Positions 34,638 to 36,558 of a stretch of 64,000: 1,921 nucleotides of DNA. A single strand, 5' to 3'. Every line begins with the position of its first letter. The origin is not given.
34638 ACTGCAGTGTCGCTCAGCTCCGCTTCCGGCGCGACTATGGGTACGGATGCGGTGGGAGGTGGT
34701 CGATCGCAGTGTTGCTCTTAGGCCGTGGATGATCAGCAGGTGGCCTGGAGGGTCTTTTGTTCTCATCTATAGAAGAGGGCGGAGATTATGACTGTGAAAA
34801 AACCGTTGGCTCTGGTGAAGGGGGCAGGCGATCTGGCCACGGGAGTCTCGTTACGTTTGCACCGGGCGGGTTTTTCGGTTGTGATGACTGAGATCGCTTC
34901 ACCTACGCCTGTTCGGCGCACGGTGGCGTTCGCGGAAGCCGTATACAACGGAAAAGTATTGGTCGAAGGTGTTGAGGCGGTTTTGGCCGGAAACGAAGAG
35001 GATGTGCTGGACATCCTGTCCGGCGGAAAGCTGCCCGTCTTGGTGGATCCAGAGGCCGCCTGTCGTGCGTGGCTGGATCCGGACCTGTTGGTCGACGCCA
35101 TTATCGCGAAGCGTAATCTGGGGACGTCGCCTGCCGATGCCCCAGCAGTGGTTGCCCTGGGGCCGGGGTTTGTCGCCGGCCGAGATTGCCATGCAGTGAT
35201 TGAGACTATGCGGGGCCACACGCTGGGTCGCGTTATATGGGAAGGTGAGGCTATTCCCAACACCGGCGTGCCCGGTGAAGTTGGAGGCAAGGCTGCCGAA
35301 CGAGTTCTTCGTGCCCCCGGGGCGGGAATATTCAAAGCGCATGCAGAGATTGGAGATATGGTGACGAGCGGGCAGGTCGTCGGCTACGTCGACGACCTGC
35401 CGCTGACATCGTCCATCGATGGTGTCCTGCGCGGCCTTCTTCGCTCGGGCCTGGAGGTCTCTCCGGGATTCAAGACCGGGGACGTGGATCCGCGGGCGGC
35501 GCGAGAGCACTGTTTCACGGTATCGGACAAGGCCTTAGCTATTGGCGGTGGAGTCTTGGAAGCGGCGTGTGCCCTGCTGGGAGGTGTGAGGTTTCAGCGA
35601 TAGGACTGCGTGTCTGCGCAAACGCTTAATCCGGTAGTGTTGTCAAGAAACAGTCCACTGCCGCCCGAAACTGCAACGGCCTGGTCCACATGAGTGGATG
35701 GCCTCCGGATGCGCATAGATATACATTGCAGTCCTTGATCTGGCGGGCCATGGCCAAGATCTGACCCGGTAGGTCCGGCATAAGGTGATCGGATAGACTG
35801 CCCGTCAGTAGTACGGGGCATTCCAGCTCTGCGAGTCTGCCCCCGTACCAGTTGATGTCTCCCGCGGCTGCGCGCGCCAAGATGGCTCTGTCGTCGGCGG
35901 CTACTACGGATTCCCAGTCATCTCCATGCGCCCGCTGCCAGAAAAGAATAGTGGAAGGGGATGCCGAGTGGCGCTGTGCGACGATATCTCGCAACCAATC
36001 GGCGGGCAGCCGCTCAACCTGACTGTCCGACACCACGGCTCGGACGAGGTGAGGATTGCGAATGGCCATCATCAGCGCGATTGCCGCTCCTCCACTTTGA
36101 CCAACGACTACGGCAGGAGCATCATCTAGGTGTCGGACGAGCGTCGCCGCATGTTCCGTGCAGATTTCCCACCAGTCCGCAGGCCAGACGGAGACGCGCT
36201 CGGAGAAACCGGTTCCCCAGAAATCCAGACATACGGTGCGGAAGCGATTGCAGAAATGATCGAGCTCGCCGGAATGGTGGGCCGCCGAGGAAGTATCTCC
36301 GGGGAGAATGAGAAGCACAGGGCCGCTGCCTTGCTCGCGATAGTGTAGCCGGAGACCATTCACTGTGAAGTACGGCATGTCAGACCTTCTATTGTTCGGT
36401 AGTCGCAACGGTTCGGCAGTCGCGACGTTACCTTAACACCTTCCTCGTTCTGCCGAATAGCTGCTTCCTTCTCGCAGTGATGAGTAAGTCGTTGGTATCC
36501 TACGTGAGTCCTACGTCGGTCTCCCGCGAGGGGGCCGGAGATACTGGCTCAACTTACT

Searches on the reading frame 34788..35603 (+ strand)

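Call 60: search_protein_families(library=ncbifam, proteins=[window:34788-35603:+], max_evalue=0.000001)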
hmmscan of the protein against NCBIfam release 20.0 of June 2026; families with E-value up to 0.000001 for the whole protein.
window:34788-35603:+ (271 aa): 1 family
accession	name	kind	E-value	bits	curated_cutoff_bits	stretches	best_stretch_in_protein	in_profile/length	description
TIGR03309.1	matur_yqeB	equivalog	1.7e-110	368.4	220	1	9-260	2-253/256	selenium-dependent molybdenum cofactor biosynthesis protein YqeB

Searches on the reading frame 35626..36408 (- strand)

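Call 60: search_protein_families(library=ncbifam, proteins=[window:35626-36408:-], max_evalue=0.000001)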
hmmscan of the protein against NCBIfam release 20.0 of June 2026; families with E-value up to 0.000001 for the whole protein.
window:35626-36408:- (260 aa): 9 families
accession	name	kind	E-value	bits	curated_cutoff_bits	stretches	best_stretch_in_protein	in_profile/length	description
TIGR03056.1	bchO_mg_che_rel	equivalog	5.5e-14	51.8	172.55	1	8-127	5-125/278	alpha/beta fold hydrolase BchO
TIGR03611.1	RutD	equivalog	1e-12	48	238.5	0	20-127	4-110/258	pyrimidine utilization protein D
NF051487.1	bifunc_PcaCD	exception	1.1e-10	41.2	430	1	52-146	195-286/413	bifunctional 4-carboxymuconolactone decarboxylase/3-oxoadipate enol-lactonase PcaCD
NF002873.0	PRK03204.1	equivalog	2.4e-10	40.2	466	1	13-141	18-144/286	haloalkane dehalogenase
NF002938.0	PRK03592.1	equivalog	1.8e-09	37.4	241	1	7-127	8-126/298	haloalkane dehalogenase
TIGR03695.1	menH_SHCHC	equivalog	5.9e-08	32.4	208.55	0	29-127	2-101/252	2-succinyl-6-hydroxy-2,4-cyclohexadiene-1-carboxylate synthase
TIGR01250.1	pro_imino_pep_2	subfamily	8.8e-08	32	167.65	0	190-255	225-287/288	proline iminopeptidase-family hydrolase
TIGR02427.1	protocat_pcaD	equivalog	3.5e-07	29.9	255.85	0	20-127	1-109/251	3-oxoadipate enol-lactonase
NF045632.1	hydroxlase_HsaD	equivalog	5.7e-07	28.7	400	0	13-123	16-130/290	4,5:9,10-diseco-3-hydroxy-5,9,17-trioxoandrosta-1(10),2-diene-4-oate hydrolase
